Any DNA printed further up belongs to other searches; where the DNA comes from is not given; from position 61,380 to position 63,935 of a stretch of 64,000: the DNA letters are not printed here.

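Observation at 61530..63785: Single polypeptide fusing a GT2 domain to a WbaP-type phosphoglycosyltransferase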

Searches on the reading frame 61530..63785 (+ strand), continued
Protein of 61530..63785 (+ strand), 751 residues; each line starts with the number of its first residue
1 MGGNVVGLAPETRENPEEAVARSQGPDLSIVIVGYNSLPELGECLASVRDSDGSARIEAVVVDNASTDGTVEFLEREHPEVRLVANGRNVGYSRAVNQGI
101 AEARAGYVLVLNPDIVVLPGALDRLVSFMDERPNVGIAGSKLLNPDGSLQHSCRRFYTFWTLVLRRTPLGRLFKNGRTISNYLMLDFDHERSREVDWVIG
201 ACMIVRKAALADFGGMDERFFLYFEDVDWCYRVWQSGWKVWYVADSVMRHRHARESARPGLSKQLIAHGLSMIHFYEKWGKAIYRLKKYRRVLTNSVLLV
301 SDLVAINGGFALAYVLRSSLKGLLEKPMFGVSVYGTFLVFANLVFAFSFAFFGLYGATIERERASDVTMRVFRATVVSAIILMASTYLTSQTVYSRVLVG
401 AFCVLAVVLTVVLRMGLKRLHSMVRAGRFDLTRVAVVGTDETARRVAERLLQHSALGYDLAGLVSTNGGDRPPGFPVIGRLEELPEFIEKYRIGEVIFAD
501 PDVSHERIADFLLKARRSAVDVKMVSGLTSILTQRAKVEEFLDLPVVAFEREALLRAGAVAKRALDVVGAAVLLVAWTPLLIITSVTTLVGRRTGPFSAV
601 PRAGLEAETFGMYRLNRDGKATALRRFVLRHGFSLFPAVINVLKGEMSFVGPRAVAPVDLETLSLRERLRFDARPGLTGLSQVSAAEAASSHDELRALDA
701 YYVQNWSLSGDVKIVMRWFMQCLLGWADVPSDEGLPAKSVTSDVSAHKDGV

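Call 8: find_homologous_proteins(query=window:61530-63785:+, max_evalue=1e-10)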
Query window:61530-63785:+ (751 aa): 1160 proteins with E <= 1e-10 among 8000 candidates; the best 120 are listed.
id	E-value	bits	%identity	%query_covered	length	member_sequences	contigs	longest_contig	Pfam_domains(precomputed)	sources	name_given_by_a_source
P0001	0.0e+0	1662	100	99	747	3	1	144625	PF13632.13,PF13727.13,PF13506.14,PF13641.13,PF02397.23,PF00535.33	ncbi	ncbi:MAG: sugar transferase [Candidatus Eisenbacteria bacterium]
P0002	0.0e+0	1448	87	98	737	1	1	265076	PF13632.13,PF13727.13,PF13506.14,PF13641.13,PF02397.23,PF00535.33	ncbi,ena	-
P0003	0.0e+0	1395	84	98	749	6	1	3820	PF13632.13,PF13727.13,PF13506.14,PF13641.13,PF02397.23,PF00535.33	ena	-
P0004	0.0e+0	1374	83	98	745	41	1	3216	PF13727.13,PF13506.14,PF13641.13,PF02397.23,PF00535.33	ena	-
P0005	0.0e+0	1343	81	97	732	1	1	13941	PF13632.13,PF13727.13,PF13506.14,PF13641.13,PF02397.23,PF00535.33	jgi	jgi:GT2 family glycosyltransferase/lipopolysaccharide/colanic/teichoic acid biosynthesis glycosyltra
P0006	0.0e+0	1328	82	96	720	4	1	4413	PF13632.13,PF13727.13,PF13506.14,PF13641.13,PF02397.23,PF00535.33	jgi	-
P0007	0.0e+0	1315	79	100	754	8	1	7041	PF13632.13,PF13727.13,PF13641.13,PF02397.23,PF00535.33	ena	-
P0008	0.0e+0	1301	80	97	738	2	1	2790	PF13632.13,PF13727.13,PF13506.14,PF13641.13,PF02397.23,PF00535.33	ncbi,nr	ncbi:MAG: glycosyltransferase [Candidatus Eisenbacteria sp.]|nr:glycosyltransferase [Candidatus Eise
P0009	0.0e+0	1245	76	96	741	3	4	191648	PF13632.13,PF13727.13,PF13506.14,PF13641.13,PF02397.23,PF00535.33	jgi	-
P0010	0.0e+0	1237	75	97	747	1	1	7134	PF13632.13,PF13727.13,PF13506.14,PF13641.13,PF02397.23,PF00535.33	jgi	jgi:GT2 family glycosyltransferase/lipopolysaccharide/colanic/teichoic acid biosynthesis glycosyltra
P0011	0.0e+0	1210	73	97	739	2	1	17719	PF13727.13,PF13641.13,PF02397.23,PF00535.33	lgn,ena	-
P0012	0.0e+0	1181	71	99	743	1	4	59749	PF13632.13,PF13727.13,PF13641.13,PF02397.23,PF00535.33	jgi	jgi:GT2 family glycosyltransferase/lipopolysaccharide/colanic/teichoic acid biosynthesis glycosyltra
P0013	0.0e+0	1176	82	84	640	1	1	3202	PF13632.13,PF13727.13,PF13641.13,PF02397.23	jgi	jgi:GT2 family glycosyltransferase/lipopolysaccharide/colanic/teichoic acid biosynthesis glycosyltra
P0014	0.0e+0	1155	71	97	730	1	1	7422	PF13632.13,PF13727.13,PF13506.14,PF13641.13,PF02397.23,PF00535.33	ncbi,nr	ncbi:MAG: glycosyltransferase [Candidatus Eisenbacteria bacterium]|nr:glycosyltransferase [Candidatu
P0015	0.0e+0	1116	70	95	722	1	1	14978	PF13632.13,PF13727.13,PF13506.14,PF13641.13,PF02397.23,PF00535.33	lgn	-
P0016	0.0e+0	1104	67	98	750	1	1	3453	PF13632.13,PF13727.13,PF13641.13,PF02397.23,PF00535.33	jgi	jgi:GT2 family glycosyltransferase/lipopolysaccharide/colanic/teichoic acid biosynthesis glycosyltra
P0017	0.0e+0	1103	83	78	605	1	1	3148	PF13727.13,PF13641.13,PF02397.23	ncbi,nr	ncbi:MAG: sugar transferase, partial [Candidatus Eisenbacteria bacterium]|nr:sugar transferase [Cand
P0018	0.0e+0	1073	66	97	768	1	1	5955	PF13632.13,PF13727.13,PF13641.13,PF02397.23,PF00535.33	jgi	jgi:GT2 family glycosyltransferase/lipopolysaccharide/colanic/teichoic acid biosynthesis glycosyltra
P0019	0.0e+0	1033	66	97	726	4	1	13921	PF13632.13,PF13727.13,PF13641.13,PF02397.23,PF00535.33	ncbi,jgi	-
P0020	2.4e-292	989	61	97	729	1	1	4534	PF13632.13,PF13727.13,PF13641.13,PF02397.23,PF00535.33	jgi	jgi:GT2 family glycosyltransferase/lipopolysaccharide/colanic/teichoic acid biosynthesis glycosyltra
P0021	2.7e-292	989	63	94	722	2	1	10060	PF13632.13,PF13727.13,PF13641.13,PF02397.23,PF00535.33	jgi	-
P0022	3.6e-292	989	62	96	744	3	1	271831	PF13632.13,PF13727.13,PF13641.13,PF02397.23,PF00535.33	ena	-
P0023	4.8e-290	982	61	95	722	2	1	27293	PF13727.13,PF13641.13,PF02397.23,PF00535.33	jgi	jgi:GT2 family glycosyltransferase/lipopolysaccharide/colanic/teichoic acid biosynthesis glycosyltra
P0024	3.5e-285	966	60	96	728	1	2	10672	PF13632.13,PF13727.13,PF13641.13,PF02397.23,PF00535.33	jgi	jgi:GT2 family glycosyltransferase/lipopolysaccharide/colanic/teichoic acid biosynthesis glycosyltra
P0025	5.6e-283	959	61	96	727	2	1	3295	PF13632.13,PF13727.13,PF13641.13,PF02397.23,PF00535.33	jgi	-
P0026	1.9e-282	957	61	94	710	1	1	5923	PF13712.13,PF13632.13,PF13727.13,PF13641.13,PF02397.23,PF00535.33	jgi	jgi:GT2 family glycosyltransferase/lipopolysaccharide/colanic/teichoic acid biosynthesis glycosyltra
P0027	3.8e-282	956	61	93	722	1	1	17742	PF13632.13,PF13727.13,PF13641.13,PF02397.23,PF00535.33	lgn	-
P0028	9.6e-277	938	59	97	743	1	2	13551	PF13727.13,PF13641.13,PF02397.23,PF00535.33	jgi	jgi:GT2 family glycosyltransferase/lipopolysaccharide/colanic/teichoic acid biosynthesis glycosyltra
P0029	1.1e-275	934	60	96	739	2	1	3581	PF13727.13,PF13641.13,PF02397.23,PF00535.33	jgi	jgi:GT2 family glycosyltransferase/lipopolysaccharide/colanic/teichoic acid biosynthesis glycosyltra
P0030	1.5e-275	934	59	95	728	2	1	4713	PF13632.13,PF13727.13,PF13641.13,PF02397.23,PF00535.33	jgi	-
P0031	2.2e-275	933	60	97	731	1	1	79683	PF13632.13,PF13727.13,PF13641.13,PF02397.23,PF00535.33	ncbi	-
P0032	4.7e-275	932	57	97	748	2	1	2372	PF13632.13,PF13727.13,PF13641.13,PF02397.23,PF00535.33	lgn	-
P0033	1.4e-274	931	64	86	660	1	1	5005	PF13727.13,PF13641.13,PF02397.23,PF00535.33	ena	-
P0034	7.2e-274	928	60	96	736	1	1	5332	PF13632.13,PF13727.13,PF13641.13,PF02397.23,PF00535.33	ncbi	-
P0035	9.0e-273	925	57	97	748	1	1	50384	PF13632.13,PF13727.13,PF13641.13,PF02397.23,PF00535.33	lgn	-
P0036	2.6e-272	923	58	97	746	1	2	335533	PF13632.13,PF13727.13,PF13641.13,PF02397.23,PF00535.33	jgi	jgi:GT2 family glycosyltransferase/lipopolysaccharide/colanic/teichoic acid biosynthesis glycosyltra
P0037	1.7e-271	921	57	97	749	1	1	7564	PF13632.13,PF13727.13,PF13641.13,PF02397.23,PF00535.33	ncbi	-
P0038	2.9e-271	920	58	97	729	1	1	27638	PF13727.13,PF13641.13,PF02397.23,PF00535.33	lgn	-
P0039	9.5e-271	918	58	96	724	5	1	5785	PF13632.13,PF13727.13,PF13641.13,PF02397.23,PF00535.33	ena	-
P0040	1.8e-270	917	58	97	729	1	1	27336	PF13712.13,PF13632.13,PF13727.13,PF13641.13,PF02397.23,PF00535.33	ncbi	-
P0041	7.5e-270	915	59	96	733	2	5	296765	PF13632.13,PF13727.13,PF13641.13,PF02397.23,PF00535.33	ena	-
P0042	9.0e-269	912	59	96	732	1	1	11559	PF13632.13,PF13727.13,PF13641.13,PF02397.23,PF00535.33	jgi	jgi:N-acetylglucosaminyl-diphospho-decaprenol L-rhamnosyltransferase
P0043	9.7e-269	911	58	96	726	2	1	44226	PF13632.13,PF13727.13,PF13641.13,PF02397.23,PF00535.33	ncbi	-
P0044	4.5e-268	909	60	93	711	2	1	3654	PF13632.13,PF13727.13,PF13641.13,PF02397.23,PF00535.33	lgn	-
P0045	1.3e-267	908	55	99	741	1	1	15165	PF13632.13,PF13727.13,PF13641.13,PF02397.23,PF00535.33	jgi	jgi:hypothetical protein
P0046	1.3e-267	908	57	96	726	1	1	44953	PF13632.13,PF13727.13,PF13641.13,PF02397.23,PF00535.33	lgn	-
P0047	2.4e-267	907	59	97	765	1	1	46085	PF13727.13,PF13641.13,PF02397.23,PF00535.33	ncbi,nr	ncbi:MAG: glycosyltransferase [Candidatus Eisenbacteria bacterium]|nr:glycosyltransferase [Candidatu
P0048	1.6e-266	904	57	97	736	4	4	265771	PF13632.13,PF13727.13,PF13641.13,PF02397.23,PF00535.33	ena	-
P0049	2.9e-266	903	57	97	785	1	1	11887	PF13632.13,PF13727.13,PF13641.13,PF02397.23,PF00535.33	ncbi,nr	ncbi:MAG: glycosyltransferase [Candidatus Eisenbacteria bacterium]|nr:glycosyltransferase [Candidatu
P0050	5.0e-266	902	57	96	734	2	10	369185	PF13632.13,PF13727.13,PF13641.13,PF02397.23,PF00535.33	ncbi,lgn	-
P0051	9.0e-266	902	58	95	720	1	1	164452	PF13632.13,PF13727.13,PF13641.13,PF02397.23,PF00535.33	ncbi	ncbi:MAG: sugar transferase [Candidatus Eisenbacteria bacterium]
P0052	1.6e-265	901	58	93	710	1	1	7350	PF13632.13,PF13727.13,PF13641.13,PF02397.23,PF00535.33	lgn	-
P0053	3.1e-265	900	58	96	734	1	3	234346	PF13632.13,PF13727.13,PF13641.13,PF02397.23,PF00535.33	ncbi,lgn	-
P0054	3.2e-265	900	58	93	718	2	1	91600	PF13712.13,PF13632.13,PF13727.13,PF13641.13,PF02397.23,PF00535.33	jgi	jgi:GT2 family glycosyltransferase/lipopolysaccharide/colanic/teichoic acid biosynthesis glycosyltra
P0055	1.3e-264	898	60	96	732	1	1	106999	PF13632.13,PF13727.13,PF13641.13,PF02397.23,PF00535.33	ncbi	-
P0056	2.1e-264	897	59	96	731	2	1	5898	PF13632.13,PF13727.13,PF13641.13,PF02397.23,PF00535.33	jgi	jgi:hypothetical protein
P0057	2.4e-264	897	57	94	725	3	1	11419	PF13632.13,PF13727.13,PF13641.13,PF02397.23,PF00535.33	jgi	-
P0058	6.3e-264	896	57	96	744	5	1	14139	PF13632.13,PF13727.13,PF13641.13,PF02397.23,PF00535.33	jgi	-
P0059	1.1e-263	895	59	96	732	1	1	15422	PF13632.13,PF13727.13,PF13641.13,PF02397.23,PF00535.33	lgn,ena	-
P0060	7.3e-263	892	58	96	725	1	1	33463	PF13632.13,PF13727.13,PF13641.13,PF02397.23,PF00535.33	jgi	jgi:GT2 family glycosyltransferase/lipopolysaccharide/colanic/teichoic acid biosynthesis glycosyltra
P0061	5.5e-262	889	58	96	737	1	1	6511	PF13632.13,PF13727.13,PF13641.13,PF02397.23,PF00535.33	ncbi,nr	ncbi:sugar transferase [bacterium]|nr:sugar transferase [bacterium]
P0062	1.4e-259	881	57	97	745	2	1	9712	PF13632.13,PF13727.13,PF13641.13,PF02397.23,PF00535.33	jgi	-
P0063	1.1e-258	878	57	93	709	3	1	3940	PF13632.13,PF13727.13,PF13641.13,PF02397.23,PF00535.33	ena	-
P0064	3.1e-257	873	55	97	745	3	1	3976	PF13727.13,PF13641.13,PF02397.23,PF00535.33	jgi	jgi:GT2 family glycosyltransferase/lipopolysaccharide/colanic/teichoic acid biosynthesis glycosyltra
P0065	1.2e-255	868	55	98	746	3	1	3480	PF13632.13,PF13727.13,PF13641.13,PF02397.23,PF00535.33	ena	-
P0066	6.8e-255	866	56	96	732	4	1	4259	PF13632.13,PF13727.13,PF13641.13,PF02397.23,PF00535.33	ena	-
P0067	8.6e-251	852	55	97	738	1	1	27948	PF13632.13,PF13727.13,PF13641.13,PF02397.23,PF00535.33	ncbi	-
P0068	9.3e-249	845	62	82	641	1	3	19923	PF13727.13,PF13641.13,PF02397.23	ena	-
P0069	9.9e-235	799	76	64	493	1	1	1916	PF13727.13,PF02397.23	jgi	jgi:lipopolysaccharide/colanic/teichoic acid biosynthesis glycosyltransferase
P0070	3.3e-221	754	58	78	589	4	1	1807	PF13632.13,PF13727.13,PF13641.13,PF02397.23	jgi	-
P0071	2.4e-201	689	60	70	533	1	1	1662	PF13727.13,PF02397.23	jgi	jgi:lipopolysaccharide/colanic/teichoic acid biosynthesis glycosyltransferase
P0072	3.3e-165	569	44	94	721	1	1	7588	PF13632.13,PF13727.13,PF13641.13,PF02397.23,PF00535.33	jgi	jgi:GT2 family glycosyltransferase/lipopolysaccharide/colanic/teichoic acid biosynthesis glycosyltra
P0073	7.5e-164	565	42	92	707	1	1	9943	PF13712.13,PF13632.13,PF13727.13,PF13641.13,PF02397.23,PF00535.33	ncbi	-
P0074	4.9e-163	562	43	93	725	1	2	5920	PF13712.13,PF13632.13,PF13727.13,PF13641.13,PF02397.23,PF00535.33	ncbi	-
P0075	8.9e-163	561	42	94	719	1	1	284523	PF13632.13,PF13727.13,PF13641.13,PF02397.23,PF00535.33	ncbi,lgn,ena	-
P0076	1.6e-162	560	41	96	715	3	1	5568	PF13632.13,PF13727.13,PF13641.13,PF02397.23,PF00535.33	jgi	jgi:hypothetical protein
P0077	2.1e-162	560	44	93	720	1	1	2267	PF13632.13,PF13727.13,PF13641.13,PF02397.23,PF00535.33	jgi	jgi:GT2 family glycosyltransferase/lipopolysaccharide/colanic/teichoic acid biosynthesis glycosyltra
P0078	2.8e-162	559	44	92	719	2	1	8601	PF13632.13,PF13727.13,PF13641.13,PF02397.23,PF00535.33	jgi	jgi:GT2 family glycosyltransferase/lipopolysaccharide/colanic/teichoic acid biosynthesis glycosyltra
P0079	3.7e-162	559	42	93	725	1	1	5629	PF13632.13,PF13727.13,PF13641.13,PF02397.23,PF00535.33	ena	-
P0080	1.3e-161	557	42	96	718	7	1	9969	PF13632.13,PF13727.13,PF13641.13,PF02397.23,PF00535.33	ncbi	-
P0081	7.4e-161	555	42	93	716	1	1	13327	PF13727.13,PF13641.13,PF02397.23,PF00535.33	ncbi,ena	-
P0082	1.4e-160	554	43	95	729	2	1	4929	PF13632.13,PF13727.13,PF13641.13,PF02397.23,PF00535.33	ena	-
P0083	4.3e-160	552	42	95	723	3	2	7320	PF13632.13,PF13727.13,PF13641.13,PF02397.23,PF00535.33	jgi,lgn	jgi:GT2 family glycosyltransferase/lipopolysaccharide/colanic/teichoic acid biosynthesis glycosyltra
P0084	6.4e-160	552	42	92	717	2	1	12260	PF13632.13,PF13727.13,PF10111.15,PF13641.13,PF02397.23,PF00535.33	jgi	jgi:GT2 family glycosyltransferase/lipopolysaccharide/colanic/teichoic acid biosynthesis glycosyltra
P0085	7.5e-160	551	42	92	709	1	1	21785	PF13632.13,PF13727.13,PF13641.13,PF02397.23,PF00535.33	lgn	-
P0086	1.3e-159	551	40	92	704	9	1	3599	PF13632.13,PF13727.13,PF13641.13,PF02397.23,PF00535.33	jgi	-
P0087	2.2e-159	550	41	93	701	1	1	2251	PF13632.13,PF13727.13,PF13641.13,PF02397.23,PF00535.33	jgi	jgi:GT2 family glycosyltransferase/lipopolysaccharide/colanic/teichoic acid biosynthesis glycosyltra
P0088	3.7e-159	549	42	93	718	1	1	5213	PF13712.13,PF13632.13,PF13727.13,PF13506.14,PF13641.13,PF02397.23,PF00535.33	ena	-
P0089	6.9e-159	548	41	92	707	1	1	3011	PF13632.13,PF13727.13,PF13641.13,PF02397.23,PF00535.33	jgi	-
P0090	9.6e-159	548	42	93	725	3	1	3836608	PF13632.13,PF13727.13,PF13641.13,PF02397.23,PF00535.33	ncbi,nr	ncbi:MAG: glycosyltransferase [Candidatus Latescibacterota bacterium]|nr:MAG: glycosyltransferase [C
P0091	9.9e-159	548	39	93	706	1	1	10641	PF13632.13,PF13727.13,PF13641.13,PF02397.23,PF00535.33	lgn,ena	-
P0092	1.0e-158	548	42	91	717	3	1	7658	PF13632.13,PF13727.13,PF13641.13,PF02397.23,PF00535.33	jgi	jgi:GT2 family glycosyltransferase/lipopolysaccharide/colanic/teichoic acid biosynthesis glycosyltra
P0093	1.0e-158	548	42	93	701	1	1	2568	PF13632.13,PF13727.13,PF13641.13,PF02397.23,PF00535.33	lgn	-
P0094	1.0e-158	548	43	93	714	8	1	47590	PF13632.13,PF13727.13,PF13641.13,PF02397.23,PF00535.33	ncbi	-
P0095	1.3e-158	547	41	94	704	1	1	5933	PF13632.13,PF13727.13,PF10111.15,PF13641.13,PF02397.23,PF00535.33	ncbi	-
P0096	1.9e-158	547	42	93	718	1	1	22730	PF13712.13,PF13632.13,PF13727.13,PF13641.13,PF02397.23,PF00535.33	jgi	jgi:GT2 family glycosyltransferase/lipopolysaccharide/colanic/teichoic acid biosynthesis glycosyltra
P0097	2.7e-158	546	40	95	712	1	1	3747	PF13632.13,PF13727.13,PF13641.13,PF02397.23,PF00535.33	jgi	-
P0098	3.1e-158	546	41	93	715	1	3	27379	PF13632.13,PF13727.13,PF13641.13,PF02397.23,PF00535.33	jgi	jgi:GT2 family glycosyltransferase/lipopolysaccharide/colanic/teichoic acid biosynthesis glycosyltra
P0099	4.7e-158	546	41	92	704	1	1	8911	PF13632.13,PF13727.13,PF13641.13,PF02397.23,PF00535.33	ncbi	ncbi:MAG: glycosyltransferase [Candidatus Latescibacterota bacterium]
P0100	5.7e-158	545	40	95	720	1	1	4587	PF13632.13,PF13727.13,PF13641.13,PF02397.23,PF00535.33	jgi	jgi:hypothetical protein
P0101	6.4e-158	545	41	92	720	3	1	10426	PF13632.13,PF13727.13,PF13641.13,PF02397.23,PF00535.33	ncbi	ncbi:MAG TPA: glycosyltransferase [Candidatus Krumholzibacteria bacterium]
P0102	7.3e-158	545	43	92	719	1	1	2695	PF13632.13,PF13727.13,PF13641.13,PF02397.23,PF00535.33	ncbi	-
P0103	8.2e-158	545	41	92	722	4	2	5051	PF13632.13,PF13727.13,PF13641.13,PF02397.23,PF00535.33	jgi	jgi:GT2 family glycosyltransferase/lipopolysaccharide/colanic/teichoic acid biosynthesis glycosyltra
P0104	8.8e-158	545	43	93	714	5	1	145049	PF13727.13,PF13641.13,PF02397.23,PF00535.33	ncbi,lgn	-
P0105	9.6e-158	545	41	92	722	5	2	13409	PF13727.13,PF13641.13,PF02397.23,PF00535.33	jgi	jgi:GT2 family glycosyltransferase/lipopolysaccharide/colanic/teichoic acid biosynthesis glycosyltra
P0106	1.3e-157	544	42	90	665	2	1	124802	PF13632.13,PF13727.13,PF13641.13,PF02397.23,PF00535.33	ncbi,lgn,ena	-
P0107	1.5e-157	544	44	92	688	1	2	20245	PF13632.13,PF13727.13,PF13641.13,PF02397.23,PF00535.33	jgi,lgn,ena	-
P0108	1.5e-157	544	41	93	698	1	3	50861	PF13632.13,PF13727.13,PF10111.15,PF13641.13,PF02397.23,PF00535.33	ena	-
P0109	1.6e-157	544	41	95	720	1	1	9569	PF13632.13,PF13727.13,PF13641.13,PF02397.23,PF00535.33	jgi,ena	-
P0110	1.9e-157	544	41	93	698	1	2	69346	PF13632.13,PF13727.13,PF10111.15,PF13641.13,PF02397.23,PF00535.33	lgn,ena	-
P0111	2.1e-157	543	41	93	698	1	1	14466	PF13632.13,PF13727.13,PF10111.15,PF13641.13,PF02397.23,PF00535.33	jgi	-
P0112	2.2e-157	543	42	95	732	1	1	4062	PF13632.13,PF13727.13,PF13641.13,PF02397.23,PF00535.33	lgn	-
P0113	3.1e-157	543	42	93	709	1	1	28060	PF13632.13,PF13727.13,PF13641.13,PF02397.23,PF00535.33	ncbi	-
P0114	3.6e-157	543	42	94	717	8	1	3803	PF13632.13,PF13727.13,PF13641.13,PF02397.23,PF00535.33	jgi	-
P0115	4.8e-157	542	42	93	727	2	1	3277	PF13632.13,PF13727.13,PF13641.13,PF02397.23,PF00535.33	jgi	jgi:GT2 family glycosyltransferase/lipopolysaccharide/colanic/teichoic acid biosynthesis glycosyltra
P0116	5.7e-157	542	40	94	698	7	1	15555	PF13632.13,PF13727.13,PF13641.13,PF02397.23,PF00535.33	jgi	jgi:N-acetylglucosaminyl-diphospho-decaprenol L-rhamnosyltransferase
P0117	6.6e-157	542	41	93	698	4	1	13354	PF13632.13,PF13727.13,PF10111.15,PF13641.13,PF02397.23,PF00535.33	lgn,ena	-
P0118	8.5e-157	541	40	93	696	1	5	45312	PF13632.13,PF13727.13,PF13506.14,PF13641.13,PF02397.23,PF00535.33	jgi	-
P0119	8.7e-157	541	42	95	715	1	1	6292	PF13632.13,PF13727.13,PF13641.13,PF02397.23,PF00535.33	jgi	jgi:GT2 family glycosyltransferase/lipopolysaccharide/colanic/teichoic acid biosynthesis glycosyltra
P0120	9.9e-157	541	39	95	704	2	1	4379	PF13632.13,PF13727.13,PF13641.13,PF02397.23,PF00535.33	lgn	-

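Call 13: find_encoding_contigs(protein=P0001, flank=10000, max_places=3)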
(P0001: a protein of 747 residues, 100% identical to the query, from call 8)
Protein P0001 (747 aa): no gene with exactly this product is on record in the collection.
